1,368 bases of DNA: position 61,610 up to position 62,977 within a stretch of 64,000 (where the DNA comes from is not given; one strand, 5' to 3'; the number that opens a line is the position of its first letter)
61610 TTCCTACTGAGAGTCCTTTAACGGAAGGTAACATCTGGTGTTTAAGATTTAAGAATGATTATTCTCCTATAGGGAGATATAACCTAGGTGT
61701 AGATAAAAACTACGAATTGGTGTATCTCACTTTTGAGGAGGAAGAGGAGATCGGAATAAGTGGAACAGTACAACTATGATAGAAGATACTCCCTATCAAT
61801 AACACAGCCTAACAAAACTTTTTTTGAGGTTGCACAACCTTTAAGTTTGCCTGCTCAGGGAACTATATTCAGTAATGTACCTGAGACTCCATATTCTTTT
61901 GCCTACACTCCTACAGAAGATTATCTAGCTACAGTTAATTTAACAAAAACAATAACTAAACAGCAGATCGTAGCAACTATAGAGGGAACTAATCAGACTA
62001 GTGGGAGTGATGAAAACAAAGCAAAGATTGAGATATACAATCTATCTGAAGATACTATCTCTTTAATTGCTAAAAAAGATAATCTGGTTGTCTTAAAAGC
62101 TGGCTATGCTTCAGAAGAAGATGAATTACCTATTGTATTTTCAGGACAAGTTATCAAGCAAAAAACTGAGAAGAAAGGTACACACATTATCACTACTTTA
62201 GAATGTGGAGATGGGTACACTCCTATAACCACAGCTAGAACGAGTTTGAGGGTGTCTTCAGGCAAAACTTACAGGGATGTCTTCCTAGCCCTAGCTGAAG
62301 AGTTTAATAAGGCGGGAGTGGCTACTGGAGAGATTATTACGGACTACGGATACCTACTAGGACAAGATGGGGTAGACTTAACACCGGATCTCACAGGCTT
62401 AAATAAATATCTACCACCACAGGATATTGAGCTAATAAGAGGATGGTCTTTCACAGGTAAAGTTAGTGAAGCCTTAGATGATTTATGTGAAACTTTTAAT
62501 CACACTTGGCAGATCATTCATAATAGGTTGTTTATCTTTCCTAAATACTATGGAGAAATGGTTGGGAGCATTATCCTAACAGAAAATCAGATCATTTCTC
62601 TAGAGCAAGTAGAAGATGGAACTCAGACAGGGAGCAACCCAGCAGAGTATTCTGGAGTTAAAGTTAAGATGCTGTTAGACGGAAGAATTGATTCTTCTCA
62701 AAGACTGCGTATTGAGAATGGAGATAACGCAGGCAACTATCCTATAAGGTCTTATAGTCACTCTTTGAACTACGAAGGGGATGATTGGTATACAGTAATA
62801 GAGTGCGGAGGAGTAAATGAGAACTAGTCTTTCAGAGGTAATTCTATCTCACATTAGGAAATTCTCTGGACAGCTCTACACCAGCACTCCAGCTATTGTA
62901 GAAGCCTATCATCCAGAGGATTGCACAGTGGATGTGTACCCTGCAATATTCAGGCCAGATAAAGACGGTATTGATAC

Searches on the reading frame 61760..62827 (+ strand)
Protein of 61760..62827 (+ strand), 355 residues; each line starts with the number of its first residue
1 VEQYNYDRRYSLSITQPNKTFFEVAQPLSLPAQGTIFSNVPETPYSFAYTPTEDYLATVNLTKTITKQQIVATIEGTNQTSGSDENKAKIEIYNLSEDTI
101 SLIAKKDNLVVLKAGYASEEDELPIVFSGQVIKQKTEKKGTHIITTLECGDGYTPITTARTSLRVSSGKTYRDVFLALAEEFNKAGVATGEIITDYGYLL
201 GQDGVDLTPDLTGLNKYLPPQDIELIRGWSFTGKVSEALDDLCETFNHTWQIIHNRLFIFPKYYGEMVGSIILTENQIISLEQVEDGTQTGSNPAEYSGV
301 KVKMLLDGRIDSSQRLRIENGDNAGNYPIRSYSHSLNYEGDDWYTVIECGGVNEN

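Call 69: search_protein_families(library=phrogs, proteins=[window:61760-62827:+], max_evalue=0.00001)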
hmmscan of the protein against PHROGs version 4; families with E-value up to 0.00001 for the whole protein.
window:61760-62827:+ (355 aa): 1 family
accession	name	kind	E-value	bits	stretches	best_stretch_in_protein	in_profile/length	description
phrog_196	-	tail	3.4e-52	178.7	1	3-354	82-363/536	baseplate hub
